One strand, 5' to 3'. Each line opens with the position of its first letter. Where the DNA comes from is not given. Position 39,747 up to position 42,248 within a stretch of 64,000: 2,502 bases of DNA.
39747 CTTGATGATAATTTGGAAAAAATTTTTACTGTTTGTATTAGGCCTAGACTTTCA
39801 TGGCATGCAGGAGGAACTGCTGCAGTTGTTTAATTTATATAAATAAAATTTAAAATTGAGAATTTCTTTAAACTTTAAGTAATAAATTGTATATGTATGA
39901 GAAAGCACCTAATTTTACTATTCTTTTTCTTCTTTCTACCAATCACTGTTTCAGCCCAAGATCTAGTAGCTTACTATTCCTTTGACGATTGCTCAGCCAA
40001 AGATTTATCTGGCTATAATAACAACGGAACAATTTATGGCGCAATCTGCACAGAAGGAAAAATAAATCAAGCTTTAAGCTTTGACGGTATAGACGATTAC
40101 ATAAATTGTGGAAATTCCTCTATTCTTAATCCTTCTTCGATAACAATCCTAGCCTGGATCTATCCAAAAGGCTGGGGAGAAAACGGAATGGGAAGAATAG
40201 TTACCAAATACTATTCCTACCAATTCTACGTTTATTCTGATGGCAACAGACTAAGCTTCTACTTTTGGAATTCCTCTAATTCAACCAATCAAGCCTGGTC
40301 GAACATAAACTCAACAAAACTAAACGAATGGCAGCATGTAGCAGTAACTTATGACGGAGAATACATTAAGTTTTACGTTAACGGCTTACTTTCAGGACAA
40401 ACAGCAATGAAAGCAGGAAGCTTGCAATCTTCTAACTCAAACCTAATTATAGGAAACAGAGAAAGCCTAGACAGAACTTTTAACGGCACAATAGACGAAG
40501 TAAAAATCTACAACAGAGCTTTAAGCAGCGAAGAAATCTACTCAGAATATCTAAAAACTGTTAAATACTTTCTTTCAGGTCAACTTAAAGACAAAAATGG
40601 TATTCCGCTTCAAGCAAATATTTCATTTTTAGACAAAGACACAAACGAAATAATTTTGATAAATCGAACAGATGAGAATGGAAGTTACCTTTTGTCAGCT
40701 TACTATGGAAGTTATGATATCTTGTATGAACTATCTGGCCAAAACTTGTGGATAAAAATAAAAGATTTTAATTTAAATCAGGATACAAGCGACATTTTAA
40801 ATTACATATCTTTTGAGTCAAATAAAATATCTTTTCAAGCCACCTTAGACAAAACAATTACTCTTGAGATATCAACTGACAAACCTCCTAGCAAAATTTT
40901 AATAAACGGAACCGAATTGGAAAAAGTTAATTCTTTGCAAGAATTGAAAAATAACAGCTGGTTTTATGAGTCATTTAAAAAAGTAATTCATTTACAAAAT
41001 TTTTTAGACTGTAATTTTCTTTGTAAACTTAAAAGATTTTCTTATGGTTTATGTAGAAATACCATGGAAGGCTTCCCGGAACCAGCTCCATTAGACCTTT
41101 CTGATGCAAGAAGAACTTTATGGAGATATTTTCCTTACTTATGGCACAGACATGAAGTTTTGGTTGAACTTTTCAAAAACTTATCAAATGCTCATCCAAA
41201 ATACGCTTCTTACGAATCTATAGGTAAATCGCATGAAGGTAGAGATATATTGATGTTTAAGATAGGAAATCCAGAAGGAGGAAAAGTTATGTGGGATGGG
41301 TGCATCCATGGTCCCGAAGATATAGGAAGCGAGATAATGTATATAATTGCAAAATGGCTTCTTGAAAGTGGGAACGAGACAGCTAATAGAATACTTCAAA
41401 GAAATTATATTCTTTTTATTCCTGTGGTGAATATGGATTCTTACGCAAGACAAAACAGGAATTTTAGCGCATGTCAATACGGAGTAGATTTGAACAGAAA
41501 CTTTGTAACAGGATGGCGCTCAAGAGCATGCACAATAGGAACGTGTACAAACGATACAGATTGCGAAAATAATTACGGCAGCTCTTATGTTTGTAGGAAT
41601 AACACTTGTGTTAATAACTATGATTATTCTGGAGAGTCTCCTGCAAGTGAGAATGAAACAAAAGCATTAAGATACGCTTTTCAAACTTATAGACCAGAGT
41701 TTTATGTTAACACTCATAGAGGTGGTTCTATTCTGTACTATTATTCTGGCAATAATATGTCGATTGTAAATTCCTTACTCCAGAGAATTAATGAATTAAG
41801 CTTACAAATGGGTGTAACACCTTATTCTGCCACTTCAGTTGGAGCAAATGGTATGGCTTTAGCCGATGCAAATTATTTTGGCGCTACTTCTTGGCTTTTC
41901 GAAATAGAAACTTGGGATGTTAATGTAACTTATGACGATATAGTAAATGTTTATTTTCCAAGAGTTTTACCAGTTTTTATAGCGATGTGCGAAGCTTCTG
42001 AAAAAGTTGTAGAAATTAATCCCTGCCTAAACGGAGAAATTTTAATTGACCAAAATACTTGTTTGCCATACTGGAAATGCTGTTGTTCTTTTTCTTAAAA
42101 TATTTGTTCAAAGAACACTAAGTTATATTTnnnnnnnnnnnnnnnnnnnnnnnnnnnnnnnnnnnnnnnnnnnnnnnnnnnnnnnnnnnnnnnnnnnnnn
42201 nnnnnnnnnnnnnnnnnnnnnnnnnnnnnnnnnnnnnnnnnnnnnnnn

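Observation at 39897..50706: Tandem cluster of four large secreted lectin-hydrolase fusion paralogs (LamG + M14 carboxypeptidase / C69-like Ntn hydrolase / beta-helix)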

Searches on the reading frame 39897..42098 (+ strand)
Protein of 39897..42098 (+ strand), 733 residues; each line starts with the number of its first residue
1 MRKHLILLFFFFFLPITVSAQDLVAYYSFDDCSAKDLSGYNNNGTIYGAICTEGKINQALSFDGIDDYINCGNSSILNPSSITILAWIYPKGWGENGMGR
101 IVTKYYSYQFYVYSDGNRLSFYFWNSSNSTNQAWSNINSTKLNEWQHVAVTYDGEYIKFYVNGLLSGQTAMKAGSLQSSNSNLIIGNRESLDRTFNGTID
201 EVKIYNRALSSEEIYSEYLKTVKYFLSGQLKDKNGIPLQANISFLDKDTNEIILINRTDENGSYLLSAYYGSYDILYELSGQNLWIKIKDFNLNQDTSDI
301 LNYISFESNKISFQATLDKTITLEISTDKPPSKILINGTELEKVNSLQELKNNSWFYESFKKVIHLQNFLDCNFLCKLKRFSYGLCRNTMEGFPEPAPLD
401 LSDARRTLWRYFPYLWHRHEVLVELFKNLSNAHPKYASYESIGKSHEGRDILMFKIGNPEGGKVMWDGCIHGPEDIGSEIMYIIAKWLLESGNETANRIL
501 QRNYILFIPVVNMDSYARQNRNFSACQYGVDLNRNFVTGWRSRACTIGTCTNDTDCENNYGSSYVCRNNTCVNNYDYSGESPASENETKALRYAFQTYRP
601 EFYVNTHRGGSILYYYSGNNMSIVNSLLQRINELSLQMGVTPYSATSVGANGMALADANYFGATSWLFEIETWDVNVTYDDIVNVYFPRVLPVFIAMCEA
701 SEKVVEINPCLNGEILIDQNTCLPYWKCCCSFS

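Call 5: search_protein_families(library=pfam, proteins=[window:39897-42098:+], max_evalue=0.01)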
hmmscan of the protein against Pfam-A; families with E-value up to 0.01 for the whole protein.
window:39897-42098:+ (733 aa): 5 families
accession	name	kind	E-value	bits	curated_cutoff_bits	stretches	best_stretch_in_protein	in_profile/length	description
PF13385.13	Laminin_G_3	-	1.3e-33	116.7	27.6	1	63-214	1-150/151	Concanavalin A-like lectin/glucanases superfamily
PF00246.29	Peptidase_M14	-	2.3e-28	100.1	21.6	1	424-620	3-195/286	Zinc carboxypeptidase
PF02210.31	Laminin_G_2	-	0.00057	20.8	22.9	1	124-204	34-123/126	Laminin G domain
PF22925.3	TS_C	-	0.0015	18.6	27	1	129-211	116-201/202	Trans-sialidase, C-terminal domain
PF02973.23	Sialidase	-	0.0059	16.6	26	0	154-217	116-184/189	Sialidase, N-terminal domain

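Call 6: search_protein_families(library=ncbifam, proteins=[window:39897-42098:+], max_evalue=0.01)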
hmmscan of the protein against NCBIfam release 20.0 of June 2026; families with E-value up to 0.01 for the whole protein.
window:39897-42098:+ (733 aa): 1 family
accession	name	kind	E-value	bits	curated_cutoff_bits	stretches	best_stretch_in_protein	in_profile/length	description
NF052521.1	TafC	equivalog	1.3e-13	50.8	410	1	55-218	190-360/373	TafC family fimbrial protein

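Call 21: find_related_loci(query=window:39897-42098:+, collection=genome_contigs, flank=10000)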
Query window:39897-42098:+ (733 aa) in genome_contigs; peptide patterns used: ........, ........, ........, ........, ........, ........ (x = any residue, [..] = any of these).
22 stretches matched a pattern; 1 encode a relative of the query (tblastn E <= 1e-3); 1 distinct loci.
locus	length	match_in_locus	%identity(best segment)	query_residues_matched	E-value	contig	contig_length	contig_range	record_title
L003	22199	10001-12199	98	1-733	0e+0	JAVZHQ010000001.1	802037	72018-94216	MAG: Candidatus Aenigmatarchaeota archaeon isolate DRTY-6_201808_bins_93 DRTY-6_201808_bins_93_scaffold_1, whole genome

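Call 25: search_protein_families(library=pfam, proteins=[L003:2866-3930:+, L003:4268-6646:+, L003:6671-9988:+], max_evalue=0.01)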
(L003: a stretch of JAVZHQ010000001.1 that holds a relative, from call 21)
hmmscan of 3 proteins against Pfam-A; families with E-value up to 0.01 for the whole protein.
L003:2866-3930:+ (354 aa): 2 families
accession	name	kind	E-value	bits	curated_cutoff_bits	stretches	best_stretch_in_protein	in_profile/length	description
PF00150.24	Cellulase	-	6.7e-37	127.9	23.5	1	48-327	2-270/272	Cellulase (glycosyl hydrolase family 5)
PF11693.13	DUF2990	-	0.0066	17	21.1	0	149-176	11-37/63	Protein of unknown function (DUF2990)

L003:4268-6646:+ (792 aa): 5 families
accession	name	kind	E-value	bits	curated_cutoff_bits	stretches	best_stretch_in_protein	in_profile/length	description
PF14890.11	Intein_splicing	-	1.1e-20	74.4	35.8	1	67-428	2-155/155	Intein splicing domain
PF14528.11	LAGLIDADG_3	-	2.2e-18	66.7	22.5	2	280-357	1-78/82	LAGLIDADG-like domain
PF01935.23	DUF87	-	2.7e-09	37.9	23.2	1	429-631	34-219/220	Helicase HerA, central domain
PF05707.18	Zot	-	0.00051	20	20.3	0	665-726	84-146/197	Zonular occludens toxin (Zot)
PF07591.16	PT-HINT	-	0.00065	20.4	27.7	0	66-198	1-133/137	Pretoxin HINT domain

L003:6671-9988:+ (1105 aa): 1 family
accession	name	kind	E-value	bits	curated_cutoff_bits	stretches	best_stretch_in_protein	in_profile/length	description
PF12228.14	DUF3604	-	7.2e-05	21.8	20.4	1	187-233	360-406/591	Protein of unknown function (DUF3604)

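Call 31: search_protein_families(library=pfam, proteins=[L003:6671-9985:+], max_evalue=10)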
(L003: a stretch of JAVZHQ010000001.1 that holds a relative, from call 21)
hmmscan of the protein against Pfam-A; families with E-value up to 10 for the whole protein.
L003:6671-9985:+ (1105 aa): 1 family
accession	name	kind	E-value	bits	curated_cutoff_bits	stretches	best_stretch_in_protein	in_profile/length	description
PF12228.14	DUF3604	-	7.2e-05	21.8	20.4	1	187-233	360-406/591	Protein of unknown function (DUF3604)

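Call 47: find_homologous_proteins(query=window:39897-42098:+, max_evalue=0.00001)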
Query window:39897-42098:+ (733 aa): 750 proteins with E <= 0.00001 among 8000 candidates; the best 120 are listed.
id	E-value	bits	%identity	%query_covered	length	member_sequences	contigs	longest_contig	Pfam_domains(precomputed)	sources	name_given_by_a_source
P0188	0.0e+0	1693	99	100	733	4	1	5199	PF00246.30,PF07953.21,PF13385.14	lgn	-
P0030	0.0e+0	1379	80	100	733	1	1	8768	PF00246.30,PF07953.21,PF13385.14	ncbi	ncbi:MAG: LamG-like jellyroll fold domain-containing protein [Candidatus Jordarchaeaceae archaeon]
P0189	0.0e+0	1293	74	100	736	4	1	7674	PF00246.30,PF13385.14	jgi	jgi:hypothetical protein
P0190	4.5e-173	596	46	49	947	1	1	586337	PF00246.30,PF13385.14,PF02210.32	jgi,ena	-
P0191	1.7e-168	581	43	50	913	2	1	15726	PF00246.30,PF13385.14,PF02210.32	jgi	-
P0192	1.1e-101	360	38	28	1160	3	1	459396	PF07953.21,PF00354.25,PF13385.14,PF02973.23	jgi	-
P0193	2.9e-96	342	49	49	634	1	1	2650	PF00246.30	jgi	jgi:hypothetical protein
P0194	2.0e-95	339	39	27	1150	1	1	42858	PF22925.4,PF07953.21,PF06439.19,PF00354.25,PF13385.14,PF02973.23,PF02210.32,PF00054.31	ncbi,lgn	-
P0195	7.0e-86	307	33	32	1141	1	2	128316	PF22925.4,PF07953.21,PF13385.14,PF02973.23,PF02210.32,PF00054.31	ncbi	-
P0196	2.5e-85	306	39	24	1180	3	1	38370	PF00354.25,PF13385.14,PF02973.23,PF02210.32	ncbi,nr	ncbi:MAG: LamG domain-containing protein, partial [Candidatus Pacebacteria bacterium]|nr:LamG domain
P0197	2.2e-84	303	41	28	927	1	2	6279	PF13385.14,PF02973.23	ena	-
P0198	4.1e-83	298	44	28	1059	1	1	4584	PF07953.21,PF13385.14,PF02973.23,PF02210.32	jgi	jgi:hypothetical protein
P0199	8.8e-83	297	55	23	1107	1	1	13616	PF13229.13,PF00354.25,PF13385.14,PF02210.32,PF05048.20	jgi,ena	-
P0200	4.6e-82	295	39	27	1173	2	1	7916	PF07953.21,PF00354.25,PF13385.14,PF02973.23,PF02210.32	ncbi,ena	-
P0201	2.9e-80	289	37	29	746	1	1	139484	PF07953.21,PF13385.14,PF02973.23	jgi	-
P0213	1.7e-69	253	46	27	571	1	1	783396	PF00246.30,PF07953.21,PF13385.14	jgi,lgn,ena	-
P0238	3.4e-56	209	41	47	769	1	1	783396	PF00150.25,PF07953.21,PF13385.14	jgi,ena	-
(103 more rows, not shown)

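Call 48: find_encoding_contigs(protein=P0213, flank=10000, max_places=2)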
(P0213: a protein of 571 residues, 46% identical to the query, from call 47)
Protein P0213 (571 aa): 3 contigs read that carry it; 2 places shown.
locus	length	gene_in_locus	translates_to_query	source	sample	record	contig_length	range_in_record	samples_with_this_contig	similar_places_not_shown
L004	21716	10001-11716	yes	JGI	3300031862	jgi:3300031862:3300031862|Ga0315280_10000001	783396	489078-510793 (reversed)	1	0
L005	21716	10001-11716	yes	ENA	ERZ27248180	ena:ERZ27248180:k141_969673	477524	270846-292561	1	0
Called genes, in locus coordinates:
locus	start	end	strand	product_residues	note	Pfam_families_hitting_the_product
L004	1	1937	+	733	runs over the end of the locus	PF02516:STT3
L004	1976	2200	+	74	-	PF00125:Histone, PF00808:CBFD_NFYB_HMF, PF15630:CENP-S (weak)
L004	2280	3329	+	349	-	PF01336:tRNA_anti-codon (faint), PF08646:Rep_fac-A_C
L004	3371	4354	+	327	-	PF00633:HHH (faint), PF11731:Cdd1 (weak), PF14520:HHH_5, PF00154:RecA_N, PF13481:AAA_25 (weak), PF08423:Rad51, PF06745:ATPase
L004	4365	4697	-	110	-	PF00581:Rhodanese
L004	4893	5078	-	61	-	-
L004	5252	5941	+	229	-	PF01163:RIO1, PF01633:Choline_kinase (weak), PF06293:Kdo, PF00069:Pkinase, PF01636:APH (faint), PF03109:ABC1, PF07714:PK_Tyr_Ser-Thr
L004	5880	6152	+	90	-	-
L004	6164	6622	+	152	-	PF08069:Ribosomal_S13_N, PF00312:Ribosomal_S15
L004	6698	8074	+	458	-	PF01368:DHH, PF27767:Arc_Cdc45, PF21763:DHH_CID, PF02272:DHHA1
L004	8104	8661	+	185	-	PF01015:Ribosomal_S3Ae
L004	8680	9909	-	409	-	PF02163:Peptidase_M50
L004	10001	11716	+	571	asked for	PF00246:Peptidase_M14, PF07953:Toxin_R_bind_N (weak), PF13385:Laminin_G_3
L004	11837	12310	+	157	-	-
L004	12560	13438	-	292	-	PF00483:NTP_transferase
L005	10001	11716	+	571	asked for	PF00246:Peptidase_M14, PF07953:Toxin_R_bind_N (weak), PF13385:Laminin_G_3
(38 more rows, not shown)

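Call 49: find_encoding_contigs(protein=P0190, flank=10000, max_places=2)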
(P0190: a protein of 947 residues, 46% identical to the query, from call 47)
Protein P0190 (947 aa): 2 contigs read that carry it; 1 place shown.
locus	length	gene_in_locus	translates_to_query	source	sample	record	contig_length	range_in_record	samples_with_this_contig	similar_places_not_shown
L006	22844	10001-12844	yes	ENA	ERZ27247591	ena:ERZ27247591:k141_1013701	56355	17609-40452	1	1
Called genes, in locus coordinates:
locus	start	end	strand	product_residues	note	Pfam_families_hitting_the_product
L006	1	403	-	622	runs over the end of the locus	PF13620:CarboxypepD_reg (weak), PF13715:CarbopepD_reg_2 (faint)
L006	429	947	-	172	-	-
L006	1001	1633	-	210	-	-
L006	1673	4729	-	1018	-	-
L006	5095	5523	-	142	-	PF05168:HEPN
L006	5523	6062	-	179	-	PF01909:NTP_transf_2, PF18765:Polbeta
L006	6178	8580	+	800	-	PF03104:DNA_pol_B_exo1, PF10108:DNA_pol_B_exo2, PF00136:DNA_pol_B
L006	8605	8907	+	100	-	-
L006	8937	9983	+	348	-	PF05559:DUF763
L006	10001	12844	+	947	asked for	PF00246:Peptidase_M14, PF13385:Laminin_G_3, PF02210:Laminin_G_2 (faint), PF13385:Laminin_G_3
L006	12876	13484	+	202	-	PF00702:Hydrolase, PF13419:HAD_2, PF13242:Hydrolase_like (weak)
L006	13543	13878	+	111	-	PF00892:EamA, PF00893:Multi_Drug_Res (weak)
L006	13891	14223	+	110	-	PF02643:DUF192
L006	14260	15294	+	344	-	PF00557:Peptidase_M24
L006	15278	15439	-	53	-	-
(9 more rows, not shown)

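Call 51: find_encoding_contigs(protein=P0189, flank=10000, max_places=3)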
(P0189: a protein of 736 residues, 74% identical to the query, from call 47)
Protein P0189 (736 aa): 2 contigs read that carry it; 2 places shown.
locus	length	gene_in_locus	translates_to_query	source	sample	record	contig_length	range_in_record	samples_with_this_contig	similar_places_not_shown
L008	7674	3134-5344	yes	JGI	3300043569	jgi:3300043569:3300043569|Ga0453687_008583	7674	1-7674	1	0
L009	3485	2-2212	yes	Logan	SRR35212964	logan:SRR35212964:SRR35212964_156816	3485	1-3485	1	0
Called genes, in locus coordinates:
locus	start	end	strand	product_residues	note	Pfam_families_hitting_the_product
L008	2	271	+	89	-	?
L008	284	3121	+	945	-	PF07953:Toxin_R_bind_N, PF13385:Laminin_G_3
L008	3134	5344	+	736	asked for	PF13385:Laminin_G_3, PF00246:Peptidase_M14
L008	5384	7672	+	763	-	?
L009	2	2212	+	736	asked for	PF13385:Laminin_G_3, PF00246:Peptidase_M14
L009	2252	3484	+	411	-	?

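Call 67: find_encoding_contigs(protein=P0238, flank=10000, max_places=1)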
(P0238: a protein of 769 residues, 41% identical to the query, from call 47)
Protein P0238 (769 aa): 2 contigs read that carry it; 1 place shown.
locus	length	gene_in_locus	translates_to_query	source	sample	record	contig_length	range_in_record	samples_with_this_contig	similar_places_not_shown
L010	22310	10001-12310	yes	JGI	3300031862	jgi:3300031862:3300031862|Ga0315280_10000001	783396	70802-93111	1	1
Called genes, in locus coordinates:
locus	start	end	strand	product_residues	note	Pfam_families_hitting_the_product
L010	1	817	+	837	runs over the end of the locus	PF00150:Cellulase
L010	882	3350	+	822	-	-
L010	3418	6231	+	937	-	PF00150:Cellulase, PF01229:Glyco_hydro_39, PF00150:Cellulase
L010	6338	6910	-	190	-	-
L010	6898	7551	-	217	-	PF08843:AbiEii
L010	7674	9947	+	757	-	PF07953:Toxin_R_bind_N (weak), PF13385:Laminin_G_3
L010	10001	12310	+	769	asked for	PF07953:Toxin_R_bind_N (weak), PF13385:Laminin_G_3, PF00150:Cellulase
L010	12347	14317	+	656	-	PF00150:Cellulase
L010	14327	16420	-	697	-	PF13385:Laminin_G_3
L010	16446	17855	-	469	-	-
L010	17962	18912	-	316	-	-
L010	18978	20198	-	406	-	-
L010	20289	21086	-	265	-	PF25231:DUF7847, PF10110:GPDPase_memb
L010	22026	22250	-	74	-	PF01423:LSM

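Call 75: search_protein_families(library=pfam, proteins=[L008:5384-7672:+, L010:882-3350:+, L010:7674-9947:+, L010:12347-14317:+, L010:16446-17855:-], max_evalue=0.001)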
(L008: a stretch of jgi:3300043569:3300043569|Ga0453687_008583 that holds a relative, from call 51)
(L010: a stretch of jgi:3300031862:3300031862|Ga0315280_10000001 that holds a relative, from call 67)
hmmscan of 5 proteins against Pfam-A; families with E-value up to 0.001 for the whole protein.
L008:5384-7672:+ (763 aa): 7 families
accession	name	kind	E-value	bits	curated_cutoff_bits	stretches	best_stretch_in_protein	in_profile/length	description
PF13229.12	Beta_helix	-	9.8e-14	51.7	25.9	2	519-680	11-158/158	Right handed beta helix region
PF01229.23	Glyco_hydro_39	-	9.4e-13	48.2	26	1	87-229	75-228/472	Glycosyl hydrolases family 39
PF12708.12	Pect-lyase_RHGA_epim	-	2.9e-10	40.7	27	1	447-616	20-197/213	Rhamnogalacturonase A/epimerase, pectate lyase-like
PF11790.14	Glyco_hydro_cc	-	7.4e-07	29.4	21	1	136-330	61-237/237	Glycosyl hydrolase catalytic core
PF01095.25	Pectinesterase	-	9.7e-07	28.3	27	1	437-497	3-67/298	Pectinesterase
PF00150.24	Cellulase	-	6e-06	26.4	23.5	1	42-232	16-199/272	Cellulase (glycosyl hydrolase family 5)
PF05048.19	NosD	-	7.8e-05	22.7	23.6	0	623-755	26-149/212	Periplasmic copper-binding protein (NosD)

L010:882-3350:+ (822 aa): 0 families

L010:7674-9947:+ (757 aa): 4 families
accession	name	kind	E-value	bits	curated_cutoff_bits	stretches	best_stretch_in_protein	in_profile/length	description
PF13385.13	Laminin_G_3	-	3.1e-32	112.2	27.6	1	74-232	1-151/151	Concanavalin A-like lectin/glucanases superfamily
PF07953.20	Toxin_R_bind_N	-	0.00014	22.1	23.8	1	45-226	4-191/191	Clostridium neurotoxin, N-terminal receptor binding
PF13620.12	CarboxypepD_reg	-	0.00089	20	32.3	0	243-289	2-56/82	Carboxypeptidase regulatory-like domain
PF02973.23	Sialidase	-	0.00095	19.2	26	0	163-237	108-187/189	Sialidase, N-terminal domain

L010:12347-14317:+ (656 aa): 1 family
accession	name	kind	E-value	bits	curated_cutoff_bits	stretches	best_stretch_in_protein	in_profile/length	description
PF00150.24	Cellulase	-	2.9e-15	56.9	23.5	1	253-469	22-238/272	Cellulase (glycosyl hydrolase family 5)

L010:16446-17855:- (469 aa): 1 family
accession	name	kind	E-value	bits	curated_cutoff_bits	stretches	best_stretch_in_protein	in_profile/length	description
PF14354.12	Lar_restr_allev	-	0.00025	21.7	28.6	1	431-464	3-40/58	Restriction alleviation protein Lar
